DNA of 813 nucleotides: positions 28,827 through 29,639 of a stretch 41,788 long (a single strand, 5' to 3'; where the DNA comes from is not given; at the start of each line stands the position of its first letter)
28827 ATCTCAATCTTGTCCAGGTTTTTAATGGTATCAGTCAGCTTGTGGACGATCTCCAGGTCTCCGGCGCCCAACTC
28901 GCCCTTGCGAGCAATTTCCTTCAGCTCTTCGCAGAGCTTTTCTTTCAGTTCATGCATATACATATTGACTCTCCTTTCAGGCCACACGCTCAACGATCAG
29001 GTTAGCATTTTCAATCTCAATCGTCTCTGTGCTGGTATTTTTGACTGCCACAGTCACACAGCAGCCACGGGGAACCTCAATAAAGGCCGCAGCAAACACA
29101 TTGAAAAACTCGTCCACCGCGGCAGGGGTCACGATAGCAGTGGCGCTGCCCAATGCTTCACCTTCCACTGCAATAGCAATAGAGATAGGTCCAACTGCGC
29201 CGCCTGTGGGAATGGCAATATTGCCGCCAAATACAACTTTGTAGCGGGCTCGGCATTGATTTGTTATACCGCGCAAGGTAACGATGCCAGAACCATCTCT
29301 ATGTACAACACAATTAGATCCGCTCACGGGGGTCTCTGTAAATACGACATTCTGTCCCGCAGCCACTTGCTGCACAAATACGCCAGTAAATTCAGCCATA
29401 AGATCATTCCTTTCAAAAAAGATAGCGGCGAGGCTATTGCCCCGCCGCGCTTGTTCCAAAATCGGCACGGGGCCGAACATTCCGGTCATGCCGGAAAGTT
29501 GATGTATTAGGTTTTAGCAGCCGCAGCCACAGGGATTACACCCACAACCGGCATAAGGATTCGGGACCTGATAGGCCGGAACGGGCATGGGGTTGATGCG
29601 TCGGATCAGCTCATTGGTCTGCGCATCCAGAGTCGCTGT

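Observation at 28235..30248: Four-gene cargo operon next to attP that looks like spore-surface (exosporium/coat-like) proteins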

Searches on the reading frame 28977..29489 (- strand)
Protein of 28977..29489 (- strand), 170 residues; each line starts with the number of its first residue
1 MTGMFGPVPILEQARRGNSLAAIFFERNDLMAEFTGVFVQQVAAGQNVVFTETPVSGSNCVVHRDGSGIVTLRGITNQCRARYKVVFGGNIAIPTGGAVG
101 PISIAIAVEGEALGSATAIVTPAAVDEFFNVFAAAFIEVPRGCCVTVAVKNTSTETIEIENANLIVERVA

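Call 3: search_protein_families(library=pfam, proteins=[window:28977-29489:-], max_evalue=0.1)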
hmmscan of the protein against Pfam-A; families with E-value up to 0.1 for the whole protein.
window:28977-29489:- (170 aa): 1 family
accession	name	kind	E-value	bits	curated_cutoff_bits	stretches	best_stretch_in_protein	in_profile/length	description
PF25077.1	DUF7800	-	0.094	13.3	27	0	38-97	21-81/89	Domain of unknown function (DUF7800)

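Call 7: search_protein_families(library=phrogs, proteins=[window:28977-29489:-], max_evalue=0.01)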
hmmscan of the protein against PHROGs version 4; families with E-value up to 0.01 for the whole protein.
window:28977-29489:- (170 aa): 1 family
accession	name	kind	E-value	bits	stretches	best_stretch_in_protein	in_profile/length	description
phrog_20016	-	unknown function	1.8e-71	239.4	1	31-170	1-141/141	-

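Call 10: search_solved_structures(query=window:28977-29399:-, max_evalue=10, show_alignments=3)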
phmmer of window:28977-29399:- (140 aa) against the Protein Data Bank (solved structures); distinct sequences matched with E-value up to 10: 5.
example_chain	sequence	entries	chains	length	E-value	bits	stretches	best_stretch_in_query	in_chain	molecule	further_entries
2c4i_A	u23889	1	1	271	0.11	15.6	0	2-47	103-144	AVIDIN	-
1vp8_A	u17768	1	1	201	0.44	13.7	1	55-111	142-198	hypothetical protein AF0103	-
9j1m_L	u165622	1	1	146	1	12.6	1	40-74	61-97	Large ribosomal subunit protein uL15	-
5v7q_L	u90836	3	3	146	1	12.5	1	39-74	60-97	50S ribosomal protein L15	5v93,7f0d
7kgb_L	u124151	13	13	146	1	12.5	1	39-74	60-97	50S ribosomal protein L15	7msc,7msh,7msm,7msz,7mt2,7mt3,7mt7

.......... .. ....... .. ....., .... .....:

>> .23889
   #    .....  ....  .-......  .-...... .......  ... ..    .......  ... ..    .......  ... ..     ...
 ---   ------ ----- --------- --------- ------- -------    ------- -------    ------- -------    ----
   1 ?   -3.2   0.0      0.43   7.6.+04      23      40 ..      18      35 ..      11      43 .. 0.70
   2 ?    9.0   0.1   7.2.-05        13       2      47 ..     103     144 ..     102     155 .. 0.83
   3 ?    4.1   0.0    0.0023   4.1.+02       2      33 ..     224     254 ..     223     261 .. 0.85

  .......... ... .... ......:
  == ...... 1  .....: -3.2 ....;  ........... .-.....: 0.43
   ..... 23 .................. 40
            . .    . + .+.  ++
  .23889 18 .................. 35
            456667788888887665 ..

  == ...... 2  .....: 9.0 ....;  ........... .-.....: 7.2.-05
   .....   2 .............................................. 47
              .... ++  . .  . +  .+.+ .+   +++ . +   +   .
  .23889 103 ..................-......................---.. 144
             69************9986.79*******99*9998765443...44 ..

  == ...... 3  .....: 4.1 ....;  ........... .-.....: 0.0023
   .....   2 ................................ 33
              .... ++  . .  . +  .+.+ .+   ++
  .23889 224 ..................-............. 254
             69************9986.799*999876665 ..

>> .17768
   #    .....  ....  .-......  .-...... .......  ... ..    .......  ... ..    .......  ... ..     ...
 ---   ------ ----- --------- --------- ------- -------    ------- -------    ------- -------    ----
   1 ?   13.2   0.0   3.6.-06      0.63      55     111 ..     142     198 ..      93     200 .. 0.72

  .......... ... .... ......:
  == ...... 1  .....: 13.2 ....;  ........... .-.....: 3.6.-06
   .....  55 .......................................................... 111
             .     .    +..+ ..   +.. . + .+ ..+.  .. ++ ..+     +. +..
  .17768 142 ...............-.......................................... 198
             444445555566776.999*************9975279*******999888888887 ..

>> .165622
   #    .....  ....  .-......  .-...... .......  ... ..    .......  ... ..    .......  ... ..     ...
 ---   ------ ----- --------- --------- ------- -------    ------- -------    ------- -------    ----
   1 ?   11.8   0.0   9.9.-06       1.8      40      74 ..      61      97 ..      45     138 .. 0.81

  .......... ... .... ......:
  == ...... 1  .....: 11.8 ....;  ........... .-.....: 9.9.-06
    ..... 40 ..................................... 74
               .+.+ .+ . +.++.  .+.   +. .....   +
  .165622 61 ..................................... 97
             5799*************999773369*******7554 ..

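Call 12: find_homologous_proteins(query=window:28977-29399:-)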
Query window:28977-29399:- (140 aa): 7993 proteins with E <= 0.001 among 8000 candidates; the best 120 are listed.
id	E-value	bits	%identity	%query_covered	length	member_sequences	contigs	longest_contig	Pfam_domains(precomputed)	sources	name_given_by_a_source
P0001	1.0e-79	283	98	100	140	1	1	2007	-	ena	-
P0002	3.8e-79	281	98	100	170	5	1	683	-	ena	-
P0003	1.9e-78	278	94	100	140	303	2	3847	-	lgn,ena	-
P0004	3.8e-78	278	97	100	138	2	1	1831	-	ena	-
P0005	2.1e-75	269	91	99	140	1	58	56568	-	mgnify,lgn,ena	mgnify:FL=1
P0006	2.6e-75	268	90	99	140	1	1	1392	-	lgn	-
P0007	3.2e-75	268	91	99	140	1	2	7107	-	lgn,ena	-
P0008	4.0e-75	268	90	99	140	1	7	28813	-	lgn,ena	-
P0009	4.3e-75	268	90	99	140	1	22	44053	-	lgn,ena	-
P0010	6.6e-75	267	89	99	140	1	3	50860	-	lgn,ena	-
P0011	6.7e-75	267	90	99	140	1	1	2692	-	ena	-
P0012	7.0e-75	267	95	100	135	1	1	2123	-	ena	-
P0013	7.4e-75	267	90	99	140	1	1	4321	-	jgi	-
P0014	7.5e-75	267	89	99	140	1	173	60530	-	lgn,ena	-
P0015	8.5e-75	267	89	99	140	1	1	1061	-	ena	-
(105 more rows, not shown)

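Call 15: search_dna_similar(query=window:28977-29399:-, collection=phages, mode=protein, max_rows=40)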
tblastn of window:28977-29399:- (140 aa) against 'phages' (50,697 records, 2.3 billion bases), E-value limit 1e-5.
Records with a match: 16; places in all: 16; records where one place covers at least 80% of the query: 16.
Best place of each record, by identity: 60-80% 9; <60% 7.
By first word of the organism name: Bacteriophage 12; Dulem 3; Butyrivibrio 1.
By host as written in the record: - 12; Propithecus coquereli 2; Butyrivibrio fibrisolvens DSM 3071 1; Varecia variegata 1.
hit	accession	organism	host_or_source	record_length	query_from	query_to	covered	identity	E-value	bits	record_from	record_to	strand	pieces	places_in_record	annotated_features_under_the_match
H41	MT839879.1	Bacteriophage sp.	human fecal samples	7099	1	140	100%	69.5%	3e-56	193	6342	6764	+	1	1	record has no annotation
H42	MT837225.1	Bacteriophage sp.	human fecal samples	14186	1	140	100%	69.3%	8e-58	198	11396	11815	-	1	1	record has no annotation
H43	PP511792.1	Dulem virus 33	Propithecus coquereli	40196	3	140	99%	70.3%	2e-58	199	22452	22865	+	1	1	hypothetical protein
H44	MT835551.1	Bacteriophage sp.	human fecal samples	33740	1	140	100%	67.1%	3e-56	193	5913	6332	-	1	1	record has no annotation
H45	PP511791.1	Dulem virus 39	Propithecus coquereli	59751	3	140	99%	62.6%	3e-47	167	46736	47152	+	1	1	hypothetical protein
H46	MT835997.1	Bacteriophage sp.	human fecal samples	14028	1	140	100%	61.4%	4e-50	176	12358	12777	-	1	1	record has no annotation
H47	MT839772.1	Bacteriophage sp.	human fecal samples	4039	1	140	100%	60.7%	6e-50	175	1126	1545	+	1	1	record has no annotation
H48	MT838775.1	Bacteriophage sp.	human fecal samples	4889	1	140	100%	60.7%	1e-49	174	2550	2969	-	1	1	record has no annotation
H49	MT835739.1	Bacteriophage sp.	human fecal samples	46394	1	140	100%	60.7%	5e-49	172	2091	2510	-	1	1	record has no annotation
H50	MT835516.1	Bacteriophage sp.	human fecal samples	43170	1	140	100%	58.6%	1e-47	169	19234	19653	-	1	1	record has no annotation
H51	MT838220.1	Bacteriophage sp.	human fecal samples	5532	1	140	100%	57.9%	9e-50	175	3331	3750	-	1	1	record has no annotation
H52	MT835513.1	Bacteriophage sp.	human fecal samples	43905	1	140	100%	57.1%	2e-47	168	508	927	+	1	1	record has no annotation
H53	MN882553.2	Butyrivibrio virus Ceridwen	Butyrivibrio fibrisolvens DSM 3071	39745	1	140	100%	48.3%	6e-36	135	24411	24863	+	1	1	hypothetical protein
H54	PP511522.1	Dulem virus 35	Varecia variegata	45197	1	139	99%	43.2%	2e-25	105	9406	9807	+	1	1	hypothetical protein (x2)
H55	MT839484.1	Bacteriophage sp.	human fecal samples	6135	1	139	99%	35.3%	9e-19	87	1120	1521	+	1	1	record has no annotation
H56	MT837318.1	Bacteriophage sp.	human fecal samples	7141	10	140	94%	32.1%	1e-11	66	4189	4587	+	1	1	record has no annotation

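Call 16: get_annotated_region(hit=H53, flank=7000)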
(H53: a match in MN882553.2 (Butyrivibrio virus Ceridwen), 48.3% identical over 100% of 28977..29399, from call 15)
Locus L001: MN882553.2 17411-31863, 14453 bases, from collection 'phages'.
description: Butyrivibrio virus Ceridwen, complete genome.
organism: Butyrivibrio virus Ceridwen (NCBI taxid 2696359)
taxonomy: Viruses; Duplodnaviria; Heunggongvirae; Uroviricota; Caudoviricetes
host: Butyrivibrio fibrisolvens DSM 3071; source: -; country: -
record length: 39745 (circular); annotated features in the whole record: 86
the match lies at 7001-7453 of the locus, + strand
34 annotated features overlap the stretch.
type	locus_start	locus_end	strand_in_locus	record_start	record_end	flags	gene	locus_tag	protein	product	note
CDS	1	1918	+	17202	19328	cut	-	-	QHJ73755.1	hypothetical protein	Hypothetical coding region with unknown function. ORF predicted by Phanotate-v1.1.2, Prodigal-v2.6.3.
CDS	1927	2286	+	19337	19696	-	-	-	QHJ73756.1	hypothetical protein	Hypothetical coding region with unknown function. ORF predicted by GeneMarkS-2, Glimmer3, Phanotate-v1.1.2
CDS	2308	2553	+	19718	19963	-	-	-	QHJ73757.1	hypothetical protein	Hypothetical coding region with unknown function. ORF predicted by GeneMarkS-2, Glimmer3, Phanotate-v1.1.2, ...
regulatory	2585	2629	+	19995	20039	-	-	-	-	terminator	Predicted by FindTerm v2.8.1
CDS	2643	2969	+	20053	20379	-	-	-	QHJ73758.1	hypothetical protein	Hypothetical coding region with unknown function. ORF predicted by Phanotate-v1.1.2, Prodigal-v2.6.3. Alternative ORF ...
CDS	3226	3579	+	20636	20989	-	-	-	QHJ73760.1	hypothetical protein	Hypothetical coding region with unknown function. ORF predicted by GeneMarkS-2, Glimmer3, Phanotate-v1.1.2, ...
CDS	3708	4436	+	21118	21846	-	-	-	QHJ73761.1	hypothetical protein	Pfam endo-beta-N-acetylglucosaminidase domain 17-157bp (PF01832.20), putative peptidoglycan binding domain 1 184-239bp ...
regulatory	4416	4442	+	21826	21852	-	-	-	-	promoter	promoter predicted by PhagePromoter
CDS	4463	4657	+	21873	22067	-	-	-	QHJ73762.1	hypothetical protein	Hypothetical coding region with unknown function. ORF predicted by GeneMarkS-2, Glimmer3, Phanotate-v1.1.2, ...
CDS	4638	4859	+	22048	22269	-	-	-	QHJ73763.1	hypothetical protein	Hypothetical coding region with unknown function. ORF predicted by Phanotate-v1.1.2, Prodigal-v2.6.3, starting with ...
regulatory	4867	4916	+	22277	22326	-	-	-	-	terminator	Predicted by FindTerm v2.8.1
CDS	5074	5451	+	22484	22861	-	-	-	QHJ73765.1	hypothetical protein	Similar to unchracterised hypothetical protein in Geobacillus phage GBK2 (VOG5369, YP_009010506.1). ORF predicted by ...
CDS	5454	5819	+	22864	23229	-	-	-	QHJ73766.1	hypothetical protein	Hypothetical coding region with unknown function. ORF predicted by GeneMarkS-2, Glimmer3, Phanotate-v1.1.2, ...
CDS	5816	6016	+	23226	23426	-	-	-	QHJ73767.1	hypothetical protein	Hypothetical coding region with unknown function. ORF predicted by GeneMarkS-2, Phanotate-v1.1.2, Prodigal-v2.6.3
CDS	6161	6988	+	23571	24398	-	-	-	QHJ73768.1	hypothetical protein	Hypothetical coding region with unknown function. ORF predicted by GeneMarkS-2, Phanotate-v1.1.2, Prodigal-v2.6.3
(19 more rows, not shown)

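Call 22: get_annotated_region(hit=H55, flank=5000)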
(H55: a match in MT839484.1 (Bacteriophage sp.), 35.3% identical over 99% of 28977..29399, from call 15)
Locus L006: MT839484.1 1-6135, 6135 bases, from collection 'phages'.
description: UNVERIFIED: Bacteriophage sp. clone scaffold_10839 genomic sequence.
organism: Bacteriophage sp. (NCBI taxid 38018)
taxonomy: Viruses
host: -; source: human fecal samples; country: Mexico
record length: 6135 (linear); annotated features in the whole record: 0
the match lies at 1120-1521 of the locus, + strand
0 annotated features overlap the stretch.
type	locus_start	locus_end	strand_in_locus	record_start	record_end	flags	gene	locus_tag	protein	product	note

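Call 23: get_annotated_region(hit=H56, flank=5000)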
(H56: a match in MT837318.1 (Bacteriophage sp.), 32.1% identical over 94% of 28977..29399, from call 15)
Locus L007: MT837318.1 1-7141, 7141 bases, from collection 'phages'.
description: UNVERIFIED: Bacteriophage sp. clone scaffold_4459 genomic sequence.
organism: Bacteriophage sp. (NCBI taxid 38018)
taxonomy: Viruses
host: -; source: human fecal samples; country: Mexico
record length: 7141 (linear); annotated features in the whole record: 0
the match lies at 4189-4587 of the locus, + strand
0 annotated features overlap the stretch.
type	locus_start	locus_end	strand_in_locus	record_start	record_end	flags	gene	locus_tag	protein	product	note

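Call 24: get_annotated_region(hit=H54, flank=6000)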
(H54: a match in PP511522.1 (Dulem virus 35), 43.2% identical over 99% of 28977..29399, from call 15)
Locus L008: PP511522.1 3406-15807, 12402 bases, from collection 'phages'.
description: Dulem virus 35 isolate Duke_24FS_4, complete genome.
organism: Dulem virus 35 (NCBI taxid 3145753)
taxonomy: Viruses; Duplodnaviria; Heunggongvirae; Uroviricota; Caudoviricetes
host: Varecia variegata; source: feces; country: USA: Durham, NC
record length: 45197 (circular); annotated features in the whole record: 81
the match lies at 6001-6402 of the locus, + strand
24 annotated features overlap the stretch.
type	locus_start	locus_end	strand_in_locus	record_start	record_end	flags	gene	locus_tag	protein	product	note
CDS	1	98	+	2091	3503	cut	-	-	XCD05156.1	portal protein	-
CDS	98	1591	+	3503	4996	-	-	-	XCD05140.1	hypothetical protein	-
CDS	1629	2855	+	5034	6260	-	-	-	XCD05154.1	minor capsid protein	-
CDS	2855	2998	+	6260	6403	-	-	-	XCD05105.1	hypothetical protein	-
CDS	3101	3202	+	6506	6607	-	-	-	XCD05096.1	hypothetical protein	-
CDS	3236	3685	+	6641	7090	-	-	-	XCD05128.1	hypothetical protein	-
CDS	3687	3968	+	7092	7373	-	-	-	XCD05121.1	hypothetical protein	-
CDS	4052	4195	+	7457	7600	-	-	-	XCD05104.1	hypothetical protein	-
CDS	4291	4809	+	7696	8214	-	-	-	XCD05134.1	hypothetical protein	-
CDS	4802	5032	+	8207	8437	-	-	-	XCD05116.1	hypothetical protein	-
CDS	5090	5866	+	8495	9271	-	-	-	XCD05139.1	hypothetical protein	-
CDS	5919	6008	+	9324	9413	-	-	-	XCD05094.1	hypothetical protein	-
CDS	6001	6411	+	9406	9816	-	-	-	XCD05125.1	hypothetical protein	-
CDS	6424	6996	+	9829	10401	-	-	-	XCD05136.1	hypothetical protein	-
CDS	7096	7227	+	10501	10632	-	-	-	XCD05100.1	hypothetical protein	-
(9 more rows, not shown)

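Call 25: get_annotated_region(hit=H50, flank=6000)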
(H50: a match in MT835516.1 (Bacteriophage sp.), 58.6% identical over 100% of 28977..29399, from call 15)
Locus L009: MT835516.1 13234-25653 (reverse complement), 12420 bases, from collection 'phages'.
description: UNVERIFIED: Bacteriophage sp. clone scaffold_83 genomic sequence.
organism: Bacteriophage sp. (NCBI taxid 38018)
taxonomy: Viruses
host: -; source: human fecal samples; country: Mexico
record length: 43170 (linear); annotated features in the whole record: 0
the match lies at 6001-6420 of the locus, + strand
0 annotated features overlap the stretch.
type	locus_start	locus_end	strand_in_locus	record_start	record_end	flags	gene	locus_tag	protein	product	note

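Call 26: get_annotated_region(hit=H45, flank=6000)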
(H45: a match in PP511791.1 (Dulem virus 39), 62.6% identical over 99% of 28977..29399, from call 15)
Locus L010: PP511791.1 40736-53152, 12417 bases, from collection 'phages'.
description: Dulem virus 39 isolate Duke_28FS_1, complete genome.
organism: Dulem virus 39 (NCBI taxid 3145757)
taxonomy: Viruses; Duplodnaviria; Heunggongvirae; Uroviricota; Caudoviricetes
host: Propithecus coquereli; source: feces; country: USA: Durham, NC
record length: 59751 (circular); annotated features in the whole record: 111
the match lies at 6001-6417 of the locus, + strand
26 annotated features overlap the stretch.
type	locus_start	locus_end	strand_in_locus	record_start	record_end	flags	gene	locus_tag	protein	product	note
CDS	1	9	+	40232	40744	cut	-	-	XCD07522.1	hypothetical protein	-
CDS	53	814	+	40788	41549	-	-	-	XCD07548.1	replisome organizer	-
CDS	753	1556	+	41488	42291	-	-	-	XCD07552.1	replicative helicase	-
CDS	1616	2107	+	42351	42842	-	-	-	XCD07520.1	hypothetical protein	-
CDS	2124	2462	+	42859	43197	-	-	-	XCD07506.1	hypothetical protein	-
CDS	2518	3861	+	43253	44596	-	-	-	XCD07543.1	integrase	-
CDS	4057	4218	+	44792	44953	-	-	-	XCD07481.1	hypothetical protein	-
CDS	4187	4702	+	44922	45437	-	-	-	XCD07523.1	hypothetical protein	-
CDS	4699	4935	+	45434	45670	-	-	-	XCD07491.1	hypothetical protein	-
CDS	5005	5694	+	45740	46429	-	-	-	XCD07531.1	hypothetical protein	-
CDS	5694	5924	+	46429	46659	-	-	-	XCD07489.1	hypothetical protein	-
CDS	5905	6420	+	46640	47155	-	-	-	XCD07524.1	hypothetical protein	-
CDS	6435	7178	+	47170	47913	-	-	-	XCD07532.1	hypothetical protein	-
CDS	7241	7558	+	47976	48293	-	-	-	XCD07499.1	hypothetical protein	-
CDS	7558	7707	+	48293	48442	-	-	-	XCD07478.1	hypothetical protein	-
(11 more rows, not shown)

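Call 27: get_annotated_region(hit=H44, flank=6000)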
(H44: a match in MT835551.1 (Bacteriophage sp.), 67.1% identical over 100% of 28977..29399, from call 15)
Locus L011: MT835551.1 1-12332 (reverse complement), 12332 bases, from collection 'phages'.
description: UNVERIFIED: Bacteriophage sp. clone scaffold_155 genomic sequence.
organism: Bacteriophage sp. (NCBI taxid 38018)
taxonomy: Viruses
host: -; source: human fecal samples; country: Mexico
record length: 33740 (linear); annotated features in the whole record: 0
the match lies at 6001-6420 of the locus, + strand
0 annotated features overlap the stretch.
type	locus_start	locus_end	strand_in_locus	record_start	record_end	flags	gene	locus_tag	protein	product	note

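Call 29: search_protein_families(library=ncbifam, proteins=[window:28977-29399:-], max_evalue=0.1)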
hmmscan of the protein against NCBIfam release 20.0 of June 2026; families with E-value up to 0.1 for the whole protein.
window:28977-29399:- (140 aa): 0 families

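Call 36: find_homologous_proteins(query=A1, max_evalue=0.001)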
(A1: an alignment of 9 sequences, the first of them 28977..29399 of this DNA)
Query A1 (9 sequences) (140 aa, profile of the alignment): 7991 proteins with E <= 0.001 among 8000 candidates; the best 120 are listed.
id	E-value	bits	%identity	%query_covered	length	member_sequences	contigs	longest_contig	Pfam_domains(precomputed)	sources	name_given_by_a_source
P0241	5.0e-65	235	76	100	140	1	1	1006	-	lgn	-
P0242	5.6e-65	235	66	100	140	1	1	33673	-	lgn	-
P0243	8.1e-65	234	66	100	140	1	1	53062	-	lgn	-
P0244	8.7e-65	234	66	100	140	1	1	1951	-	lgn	-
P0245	1.9e-64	233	66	100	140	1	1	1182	-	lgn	-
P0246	2.6e-64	233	66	100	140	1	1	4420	-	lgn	-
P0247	2.7e-64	233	67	100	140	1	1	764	-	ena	-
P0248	2.8e-64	233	63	100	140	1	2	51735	-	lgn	-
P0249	2.9e-64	233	64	100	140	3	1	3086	-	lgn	-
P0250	3.7e-64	232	66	100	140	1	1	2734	-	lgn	-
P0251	4.0e-64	232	64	100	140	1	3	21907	-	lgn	-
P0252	6.0e-64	232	-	-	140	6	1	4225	-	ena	-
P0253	8.6e-64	231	65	99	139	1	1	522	-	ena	-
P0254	8.7e-64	231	65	99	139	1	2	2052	-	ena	-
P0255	9.0e-64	231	67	100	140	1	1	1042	-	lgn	-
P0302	8.3e-63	228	64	100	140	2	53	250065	-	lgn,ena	-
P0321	1.4e-62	227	66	100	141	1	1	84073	-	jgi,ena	jgi:hypothetical protein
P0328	1.9e-62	227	-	-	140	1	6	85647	-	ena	-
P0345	4.3e-62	226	64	100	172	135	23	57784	-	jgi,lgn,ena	jgi:hypothetical protein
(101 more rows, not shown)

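Call 37: search_solved_structures(query=A1, max_evalue=10, show_alignments=3)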
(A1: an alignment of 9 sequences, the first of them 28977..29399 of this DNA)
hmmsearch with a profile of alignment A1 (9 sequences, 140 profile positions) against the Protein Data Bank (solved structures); distinct sequences matched with E-value up to 10: 1.
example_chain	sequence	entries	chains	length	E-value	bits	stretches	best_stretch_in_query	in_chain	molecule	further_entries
3jx8_A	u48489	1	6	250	0.27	14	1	18-85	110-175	Putative lipoprotein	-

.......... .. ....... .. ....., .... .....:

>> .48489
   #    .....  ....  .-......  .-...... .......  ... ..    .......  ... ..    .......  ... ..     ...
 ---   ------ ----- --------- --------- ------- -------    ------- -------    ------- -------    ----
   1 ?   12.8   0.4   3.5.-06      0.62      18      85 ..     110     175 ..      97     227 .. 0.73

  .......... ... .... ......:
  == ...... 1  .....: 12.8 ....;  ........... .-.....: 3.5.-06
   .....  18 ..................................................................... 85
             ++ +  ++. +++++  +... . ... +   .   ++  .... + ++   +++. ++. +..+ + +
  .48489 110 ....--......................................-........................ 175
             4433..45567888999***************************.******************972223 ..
